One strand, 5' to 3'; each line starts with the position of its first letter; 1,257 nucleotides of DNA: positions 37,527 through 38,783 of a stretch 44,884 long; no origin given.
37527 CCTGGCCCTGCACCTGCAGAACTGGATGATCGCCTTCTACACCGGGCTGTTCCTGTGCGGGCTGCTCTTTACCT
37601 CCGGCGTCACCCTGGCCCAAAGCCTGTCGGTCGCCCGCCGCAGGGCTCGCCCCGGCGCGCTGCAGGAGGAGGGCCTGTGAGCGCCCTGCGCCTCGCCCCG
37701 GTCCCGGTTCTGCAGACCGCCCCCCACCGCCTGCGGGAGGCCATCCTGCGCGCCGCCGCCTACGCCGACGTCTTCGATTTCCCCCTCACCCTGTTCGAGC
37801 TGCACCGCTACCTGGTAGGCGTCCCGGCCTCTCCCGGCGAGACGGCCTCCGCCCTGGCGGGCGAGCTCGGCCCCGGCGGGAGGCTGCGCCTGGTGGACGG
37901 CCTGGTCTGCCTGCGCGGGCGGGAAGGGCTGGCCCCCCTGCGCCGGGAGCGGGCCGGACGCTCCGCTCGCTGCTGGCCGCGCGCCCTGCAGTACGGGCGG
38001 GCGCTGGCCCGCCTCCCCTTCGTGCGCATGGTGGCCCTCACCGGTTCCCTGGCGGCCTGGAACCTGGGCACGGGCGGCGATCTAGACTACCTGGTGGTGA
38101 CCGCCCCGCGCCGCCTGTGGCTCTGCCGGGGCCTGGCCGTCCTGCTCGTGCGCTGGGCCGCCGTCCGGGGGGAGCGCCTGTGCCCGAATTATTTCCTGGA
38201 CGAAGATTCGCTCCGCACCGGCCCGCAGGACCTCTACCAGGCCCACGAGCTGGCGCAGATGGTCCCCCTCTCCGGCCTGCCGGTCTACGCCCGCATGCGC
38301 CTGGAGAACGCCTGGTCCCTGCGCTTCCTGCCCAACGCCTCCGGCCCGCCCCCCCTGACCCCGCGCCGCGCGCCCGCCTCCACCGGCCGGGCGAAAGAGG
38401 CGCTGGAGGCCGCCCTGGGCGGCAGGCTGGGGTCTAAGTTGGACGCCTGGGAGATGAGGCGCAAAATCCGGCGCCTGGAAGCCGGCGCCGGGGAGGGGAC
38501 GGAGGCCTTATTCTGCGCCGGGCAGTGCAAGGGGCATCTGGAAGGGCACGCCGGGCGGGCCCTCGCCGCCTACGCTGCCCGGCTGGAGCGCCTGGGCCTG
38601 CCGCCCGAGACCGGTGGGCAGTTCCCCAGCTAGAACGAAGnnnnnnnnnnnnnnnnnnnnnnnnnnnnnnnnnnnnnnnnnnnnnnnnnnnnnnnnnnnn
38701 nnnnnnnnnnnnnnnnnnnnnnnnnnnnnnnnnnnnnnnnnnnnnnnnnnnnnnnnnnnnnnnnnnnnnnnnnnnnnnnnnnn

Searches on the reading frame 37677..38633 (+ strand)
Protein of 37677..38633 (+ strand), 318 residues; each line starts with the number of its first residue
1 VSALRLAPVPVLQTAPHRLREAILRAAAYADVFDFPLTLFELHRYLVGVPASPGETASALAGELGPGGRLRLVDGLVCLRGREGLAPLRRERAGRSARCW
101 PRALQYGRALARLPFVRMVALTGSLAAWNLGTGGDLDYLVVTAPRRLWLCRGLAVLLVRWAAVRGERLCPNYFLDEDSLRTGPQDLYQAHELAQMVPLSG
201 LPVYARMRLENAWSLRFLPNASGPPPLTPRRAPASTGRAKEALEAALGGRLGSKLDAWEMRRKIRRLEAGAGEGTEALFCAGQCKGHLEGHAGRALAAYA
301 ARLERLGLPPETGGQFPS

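Call 4: search_protein_families(library=pfam, proteins=[window:37677-38633:+], max_evalue=0.01)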
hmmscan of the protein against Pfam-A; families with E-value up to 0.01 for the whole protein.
window:37677-38633:+ (318 aa): 0 families

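Call 5: search_protein_families(library=ncbifam, proteins=[window:37677-38633:+], max_evalue=0.01)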
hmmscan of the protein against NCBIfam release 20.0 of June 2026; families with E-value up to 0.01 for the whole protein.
window:37677-38633:+ (318 aa): 0 families

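Call 7: find_homologous_proteins(query=window:37677-38633:+)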
Query window:37677-38633:+ (318 aa): 651 proteins with E <= 0.001 among 8000 candidates; the best 120 are listed.
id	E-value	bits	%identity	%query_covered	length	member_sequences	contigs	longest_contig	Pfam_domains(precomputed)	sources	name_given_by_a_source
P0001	3.9e-155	534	81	99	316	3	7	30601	-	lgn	-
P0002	5.7e-125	435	71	91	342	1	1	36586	-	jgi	jgi:hypothetical protein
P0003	4.4e-116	406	66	92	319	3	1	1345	-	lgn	-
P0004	5.7e-112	392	99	56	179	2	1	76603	-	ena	-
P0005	1.1e-93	332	54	92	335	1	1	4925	-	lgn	-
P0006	1.7e-93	331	54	93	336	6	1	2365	-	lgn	-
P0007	4.9e-91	323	51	97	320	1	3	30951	-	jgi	jgi:hypothetical protein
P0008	1.7e-90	322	53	94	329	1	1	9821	-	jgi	jgi:hypothetical protein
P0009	5.8e-90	320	54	93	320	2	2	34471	-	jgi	jgi:hypothetical protein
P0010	7.2e-90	320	55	93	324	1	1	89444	-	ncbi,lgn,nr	ncbi:MAG: hypothetical protein QJR03_05555 [Sphaerobacter sp.]|nr:hypothetical protein [Sphaerobacte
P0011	5.3e-89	317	50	100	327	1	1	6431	-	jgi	jgi:hypothetical protein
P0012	9.2e-89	316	52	97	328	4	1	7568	-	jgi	jgi:hypothetical protein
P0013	8.2e-88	313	53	91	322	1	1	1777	-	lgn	-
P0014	1.1e-87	312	56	94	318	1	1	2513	-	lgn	-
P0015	1.6e-87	312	51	94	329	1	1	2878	-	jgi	jgi:hypothetical protein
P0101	9.4e-76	273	49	88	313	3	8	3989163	-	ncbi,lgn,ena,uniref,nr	ncbi:conserved protein of unknown function [Candidatus Promineifilum breve]|uniref:Polymerase nucleo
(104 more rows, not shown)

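Call 9: find_related_loci(query=A1, collection=genome_contigs, flank=10000)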
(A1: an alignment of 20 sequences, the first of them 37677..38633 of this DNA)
Query A1 (318 aa) in genome_contigs; peptide patterns used: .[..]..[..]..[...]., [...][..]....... (x = any residue, [..] = any of these).
412 stretches matched a pattern; 336 encode a relative of the query (tblastn E <= 1e-3); the best 80 are kept; 80 distinct loci.
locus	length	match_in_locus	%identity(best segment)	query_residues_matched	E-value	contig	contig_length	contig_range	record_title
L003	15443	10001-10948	48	17-318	8e-91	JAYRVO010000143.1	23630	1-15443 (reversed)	MAG: Chloroflexota bacterium isolate NJ_NJASGE3bin.22 k141_1243920, whole genome shotgun sequence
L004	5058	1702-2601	50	10-307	4e-87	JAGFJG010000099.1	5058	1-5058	MAG: Caldilineales bacterium isolate mag.17 k127_98186, whole genome shotgun sequence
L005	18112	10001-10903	51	12-310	2e-85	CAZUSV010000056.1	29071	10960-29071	MAG TPA_asm: uncultured Anaerolineales bacterium isolate SRP077602_co5_397 genome assembly, contig: NODE_7944_length_290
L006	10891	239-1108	52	16-308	9e-81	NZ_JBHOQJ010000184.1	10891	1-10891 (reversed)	MAG: Thermoflexus sp. isolate C0_11 k141_166919, whole genome shotgun sequence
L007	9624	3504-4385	48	19-315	4e-80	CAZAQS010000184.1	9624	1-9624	MAG TPA_asm: uncultured Anaerolineaceae bacterium isolate SRP217488_co1_79 genome assembly, contig: NODE_6010_length_962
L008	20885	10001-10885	49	19-317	3e-80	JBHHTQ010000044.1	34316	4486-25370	MAG: Anaerolineae bacterium isolate S.9.sp3_bin.44 NODE_150_length_34316_cov_7.686466, whole genome shotgun sequence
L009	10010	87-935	50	15-300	6e-80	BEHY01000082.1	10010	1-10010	Candidatus Thermoflexus japonica DNA, contig: NODE_1976_82, isolate: HRbin22, whole genome shotgun sequence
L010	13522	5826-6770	49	19-306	1e-79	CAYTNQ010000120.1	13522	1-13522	MAG TPA_asm: uncultured Anaerolineales bacterium isolate binchicken_co294_35 genome assembly, contig: NODE_4474_length_1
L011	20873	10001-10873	49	19-304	5e-79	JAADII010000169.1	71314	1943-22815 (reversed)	MAG: Chloroflexota bacterium isolate M_MetaBat.41 contig-127_2063, whole genome shotgun sequence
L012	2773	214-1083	52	16-308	1e-80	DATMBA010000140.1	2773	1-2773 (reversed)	MAG TPA_asm: Roseiflexaceae bacterium isolate SMAG_U13340 k141_524347, whole genome shotgun sequence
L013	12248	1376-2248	46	11-307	4e-79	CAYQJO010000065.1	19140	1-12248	MAG TPA_asm: uncultured Anaerolineaceae bacterium isolate binchicken_co8_315 genome assembly, contig: NODE_4746_length_1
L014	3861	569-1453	48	9-304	3e-79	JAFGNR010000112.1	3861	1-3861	MAG: Anaerolineae bacterium isolate Zod_Metabat.557 k87_722122, whole genome shotgun sequence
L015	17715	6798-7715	50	7-308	8e-79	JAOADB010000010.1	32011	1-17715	MAG: Caldilineales bacterium isolate SKW222 NODE_9_length_32011_cov_2.510850, whole genome shotgun sequence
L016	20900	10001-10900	49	21-318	8e-79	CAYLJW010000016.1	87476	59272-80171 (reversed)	MAG TPA_asm: uncultured Ardenticatenaceae bacterium isolate binchicken_co350_185 genome assembly, contig: NODE_386_lengt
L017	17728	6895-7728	52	22-302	2e-78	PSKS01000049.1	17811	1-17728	MAG: Chloroflexota bacterium isolate ERB_22_2 NODE_503_length_17811_cov_2.582431, whole genome shotgun sequence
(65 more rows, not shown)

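Call 17: predict_structure(alignment_id=A1)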
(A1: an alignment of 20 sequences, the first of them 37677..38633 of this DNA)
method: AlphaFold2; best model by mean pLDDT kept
length: 318 residues; sequences in the alignment: 20
mean_pLDDT: 90.2   pTM: 0.87
mean pLDDT of the five models: 90.2, 89.6, 89.1, 88.8, 83.9
residues with pLDDT >= 90: 247; 70-90: 47; 50-70: 12; < 50: 12
segments of 3 or more residues with pLDDT < 50: 1-6, 313-318
pLDDT, mean of each block of 10 residues (from residue 1): 48 84 97 97 96 96 95 98 98 97 95 96 95 95 97 96 93 94 90 95 95 94 88 77 95 96 87 78 83 92 94 49
secondary structure, 60 per line:
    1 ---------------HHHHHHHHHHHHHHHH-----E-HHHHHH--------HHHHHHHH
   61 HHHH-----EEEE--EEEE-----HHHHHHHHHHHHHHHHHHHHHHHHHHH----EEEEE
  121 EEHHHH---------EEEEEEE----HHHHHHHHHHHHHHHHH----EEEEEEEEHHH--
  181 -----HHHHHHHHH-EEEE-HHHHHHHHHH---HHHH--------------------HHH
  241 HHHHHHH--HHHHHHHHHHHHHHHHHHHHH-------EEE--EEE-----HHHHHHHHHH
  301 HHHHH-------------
elements in order: H16-31 H39-44 H53-64 E70-73 E76-79 H85-111 E116-122 H123-126 E136-142 H147-163 E168-175 H186-194 E196-199 H201-210 H214-217 H238-247 H250-270 E278-280 E283-285 H291-305

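Call 20: fold_search(model_id=the predicted structure, library=pdb)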
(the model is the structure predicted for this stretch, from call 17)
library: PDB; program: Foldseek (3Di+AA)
matches with E <= 10: 175; with E <= 0.001: 0
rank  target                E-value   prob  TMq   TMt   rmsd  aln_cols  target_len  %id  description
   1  7bxo_E                1.5e-02  0.99  0.26  0.57   3.9       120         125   12  Crystal structure of the toxin-antitoxin with AMP-PNP (released 2020-09-30)
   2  7bxo_A                2.1e-02  0.99  0.23  0.51   4.4       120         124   16  Crystal structure of the toxin-antitoxin with AMP-PNP (released 2020-09-30)
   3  6m6u_A                3.9e-02  0.97  0.24  0.51   4.5       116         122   13  Crystal structure the toxin-antitoxin MntA-HpeT mutant-D39ED41E (released 2020-09-30)
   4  7ae9_G                4.3e-02  0.69  0.20  0.37  15.8       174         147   14  Crystal structure of mono-AMPylated HEPN(R46E) toxin in complex with MNT antitoxin (released 2020-12-30)
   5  6fzb_B                5.7e-02  0.51  0.24  0.28  15.7       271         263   16  AadA in complex with ATP, magnesium and streptomycin (released 2018-06-13)
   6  6m6u_F                6.4e-02  0.95  0.25  0.54   4.2       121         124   11  Crystal structure the toxin-antitoxin MntA-HpeT mutant-D39ED41E (released 2020-09-30)
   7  6m6w_F                6.4e-02  0.85  0.21  0.45   4.9       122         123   17  Crystal structure the toxin-antitoxin MntA-HpeT mutant-Y104A (released 2020-09-30)
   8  6fzb_A                6.4e-02  0.47  0.24  0.28  16.0       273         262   16  AadA in complex with ATP, magnesium and streptomycin (released 2018-06-13)
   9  5g4a_A                8.0e-02  0.44  0.24  0.29  16.1       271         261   17  AadA in complex with ATP and magnesium (released 2017-11-29)
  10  5g4a_B                8.9e-02  0.47  0.25  0.29  16.1       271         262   15  AadA in complex with ATP and magnesium (released 2017-11-29)
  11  6m6w_A                9.4e-02  0.87  0.23  0.51   4.6       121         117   12  Crystal structure the toxin-antitoxin MntA-HpeT mutant-Y104A (released 2020-09-30)
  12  5luh_B                1.1e-01  0.28  0.22  0.25  16.5       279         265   16  AadA E87Q in complex with ATP, calcium and streptomycin (released 2018-01-17)
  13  9dbj_F                1.2e-01  0.30  0.20  0.28  19.6       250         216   15  Structure of Hailong HalB R164A mutant with non-hydrolyzable dATP (released 2025-05-07)
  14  5luh_A                1.2e-01  0.28  0.22  0.26  16.4       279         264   15  AadA E87Q in complex with ATP, calcium and streptomycin (released 2018-01-17)
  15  6yx5_B                1.4e-01  0.60  0.23  0.22   8.1       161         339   14  Structure of DrrA from Legionella pneumophilia in complex with human Rab8a (released 2020-12-23)
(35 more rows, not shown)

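Call 24: search_protein_families(library=pfam, alignment_id=A1, max_evalue=10)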
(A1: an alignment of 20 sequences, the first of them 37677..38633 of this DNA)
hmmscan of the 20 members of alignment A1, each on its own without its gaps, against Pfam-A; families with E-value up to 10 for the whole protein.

A. member 1, window:37677-38633:+ (318 aa): 0 families

B. families by the number of members that match (of 20 scanned): 2 families
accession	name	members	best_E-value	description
PF01909.29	NTP_transf_2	8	0.0083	Nucleotidyltransferase domain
PF18765.7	Polbeta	1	0.085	Polymerase beta, Nucleotidyltransferase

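Call 51: search_protein_representatives(alignment_id=A1)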
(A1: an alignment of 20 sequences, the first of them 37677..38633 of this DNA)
Query: 20 sequences, 309 profile positions. Proteins with E-value up to 0.001 (for the whole library): 6508; up to 1e-10: 5165; up to 1e-30: 2238. The best 150 are listed.
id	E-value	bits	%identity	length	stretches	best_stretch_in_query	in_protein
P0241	4.8e-127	439.7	-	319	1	13-303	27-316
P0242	1.2e-126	438.4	-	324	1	8-300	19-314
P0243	4.1e-123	426.7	-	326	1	13-300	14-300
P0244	8.2e-121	419.2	-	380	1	12-298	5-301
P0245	6.3e-120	416.3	-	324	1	10-304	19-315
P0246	3.9e-119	413.7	-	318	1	9-303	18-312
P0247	2.2e-118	411.2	-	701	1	10-303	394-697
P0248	3.5e-118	410.6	-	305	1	8-300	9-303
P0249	6.2e-118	409.7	-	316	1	13-303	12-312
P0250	1.1e-117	409.0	-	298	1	11-299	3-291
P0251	1.9e-117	408.1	-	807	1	8-302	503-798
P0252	1.5e-116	405.2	-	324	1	9-299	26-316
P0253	7.3e-116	402.9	-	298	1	12-302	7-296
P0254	2.1e-113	394.9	-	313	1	8-303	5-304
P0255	1.3e-111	389.0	-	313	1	12-303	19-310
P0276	7.2e-104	363.5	-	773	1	10-301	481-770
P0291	1.3e-101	356.1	-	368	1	12-303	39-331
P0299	5.6e-100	350.8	-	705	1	11-304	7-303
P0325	3.4e-94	331.8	-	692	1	9-303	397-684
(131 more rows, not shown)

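Call 52: search_protein_families(library=pfam, proteins=[P0247, P0251, P0276, P0325, P0299, P0244, P0291], max_evalue=0.001)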
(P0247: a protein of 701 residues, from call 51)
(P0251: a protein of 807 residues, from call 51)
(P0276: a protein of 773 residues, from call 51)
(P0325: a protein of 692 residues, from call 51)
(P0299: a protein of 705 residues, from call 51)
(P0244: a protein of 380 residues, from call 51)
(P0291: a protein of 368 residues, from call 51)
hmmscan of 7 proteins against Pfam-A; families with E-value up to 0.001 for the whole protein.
P0247 (701 aa): 5 families
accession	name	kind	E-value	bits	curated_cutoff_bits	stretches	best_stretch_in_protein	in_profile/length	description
PF00534.26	Glycos_transf_1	-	8.8e-28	97.4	26.4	1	186-350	5-169/172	Glycosyl transferases group 1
PF13692.12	Glyco_trans_1_4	-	1.6e-24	87.2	27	1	198-339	3-142/142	Glycosyl transferases group 1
PF13439.12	Glyco_transf_4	-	3.6e-17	63.3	28.5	1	16-173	3-167/170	Glycosyltransferase Family 4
PF20706.3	GT4-conflict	-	2.6e-12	46.9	26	1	137-341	144-359/385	Family 4 Glycosyltransferase in conflict systems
PF13524.12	Glyco_trans_1_2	-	5.3e-05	23.6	25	1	229-363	14-139/144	Glycosyl transferase-like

P0251 (807 aa): 5 families
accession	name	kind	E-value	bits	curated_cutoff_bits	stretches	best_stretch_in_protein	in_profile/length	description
PF13641.12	Glyco_tranf_2_3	-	8.3e-30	104.9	27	1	50-280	1-230/230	Glycosyltransferase like family 2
PF13632.12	Glyco_trans_2_3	-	1.2e-21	77.9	27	1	141-335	3-183/198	Glycosyl transferase family group 2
PF00535.33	Glycos_transf_2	-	1e-16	61.8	23.3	1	54-177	2-120/168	Glycosyl transferase family 2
PF13506.12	Glyco_transf_21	-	7.1e-08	32.6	21.7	1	115-279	9-174/174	Glycosyl transferase family 21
PF03552.20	Cellulose_synt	-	0.00042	19.4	24.7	0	227-336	415-528/722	Cellulose synthase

P0276 (773 aa): 1 family
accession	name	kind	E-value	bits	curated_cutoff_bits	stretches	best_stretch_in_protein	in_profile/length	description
PF04932.20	Wzy_C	-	4.5e-16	59.4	31.7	1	233-383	2-149/149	O-Antigen ligase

P0325 (692 aa): 5 families
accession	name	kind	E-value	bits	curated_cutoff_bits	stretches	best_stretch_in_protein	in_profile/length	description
PF00534.26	Glycos_transf_1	-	1.3e-27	96.9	26.4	1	198-348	16-168/172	Glycosyl transferases group 1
PF13692.12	Glyco_trans_1_4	-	2.2e-27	96.5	27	1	201-336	5-140/142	Glycosyl transferases group 1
PF13439.12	Glyco_transf_4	-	1.2e-15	58.4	28.5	1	24-170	3-163/170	Glycosyltransferase Family 4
PF20706.3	GT4-conflict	-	2.8e-12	46.8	26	1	201-374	201-363/385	Family 4 Glycosyltransferase in conflict systems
PF13524.12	Glyco_trans_1_2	-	1.4e-06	28.8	25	1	231-366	14-143/144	Glycosyl transferase-like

P0299 (705 aa): 5 families
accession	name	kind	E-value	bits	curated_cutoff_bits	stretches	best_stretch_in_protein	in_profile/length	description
PF00534.26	Glycos_transf_1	-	1.4e-36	126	26.4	1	521-672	16-169/172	Glycosyl transferases group 1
PF13692.12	Glyco_trans_1_4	-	2.6e-31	109.2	27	1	521-661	2-142/142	Glycosyl transferases group 1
PF13439.12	Glyco_transf_4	-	1.4e-18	67.9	28.5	1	347-494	2-163/170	Glycosyltransferase Family 4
PF20706.3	GT4-conflict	-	1e-09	38.3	26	1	497-697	173-373/385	Family 4 Glycosyltransferase in conflict systems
PF13524.12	Glyco_trans_1_2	-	1.1e-07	32.4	25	1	537-687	4-141/144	Glycosyl transferase-like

P0244 (380 aa): 0 families

P0291 (368 aa): 0 families

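Call 55: list_cluster_members(proteins=[P0247, P0251, P0276, P0299, P0325])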
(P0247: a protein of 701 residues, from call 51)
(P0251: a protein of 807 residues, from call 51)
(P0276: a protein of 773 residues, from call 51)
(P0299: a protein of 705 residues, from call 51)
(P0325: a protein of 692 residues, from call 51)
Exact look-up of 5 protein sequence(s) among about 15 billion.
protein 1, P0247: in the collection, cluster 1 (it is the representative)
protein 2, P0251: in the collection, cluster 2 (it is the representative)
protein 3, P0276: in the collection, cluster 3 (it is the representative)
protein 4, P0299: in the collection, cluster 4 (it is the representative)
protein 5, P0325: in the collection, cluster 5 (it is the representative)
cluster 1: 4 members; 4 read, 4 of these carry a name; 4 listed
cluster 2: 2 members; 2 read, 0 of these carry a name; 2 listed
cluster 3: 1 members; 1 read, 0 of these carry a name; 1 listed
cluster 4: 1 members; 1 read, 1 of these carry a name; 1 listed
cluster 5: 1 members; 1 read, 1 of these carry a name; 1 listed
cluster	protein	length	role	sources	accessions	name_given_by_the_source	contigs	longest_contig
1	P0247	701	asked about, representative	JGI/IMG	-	glycosyltransferase involved in cell wall biosynthesis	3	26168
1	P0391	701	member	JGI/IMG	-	glycosyltransferase involved in cell wall biosynthesis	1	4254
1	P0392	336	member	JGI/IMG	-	hypothetical protein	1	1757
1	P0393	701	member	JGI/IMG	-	glycosyltransferase involved in cell wall biosynthesis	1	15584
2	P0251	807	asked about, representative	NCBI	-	-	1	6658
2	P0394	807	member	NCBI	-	-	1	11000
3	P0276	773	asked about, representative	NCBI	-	-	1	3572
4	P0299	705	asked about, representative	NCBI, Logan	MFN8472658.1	MAG: glycosyltransferase family 1 protein [Anaerolineae bacterium]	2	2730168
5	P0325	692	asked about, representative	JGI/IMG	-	glycosyltransferase involved in cell wall biosynthesis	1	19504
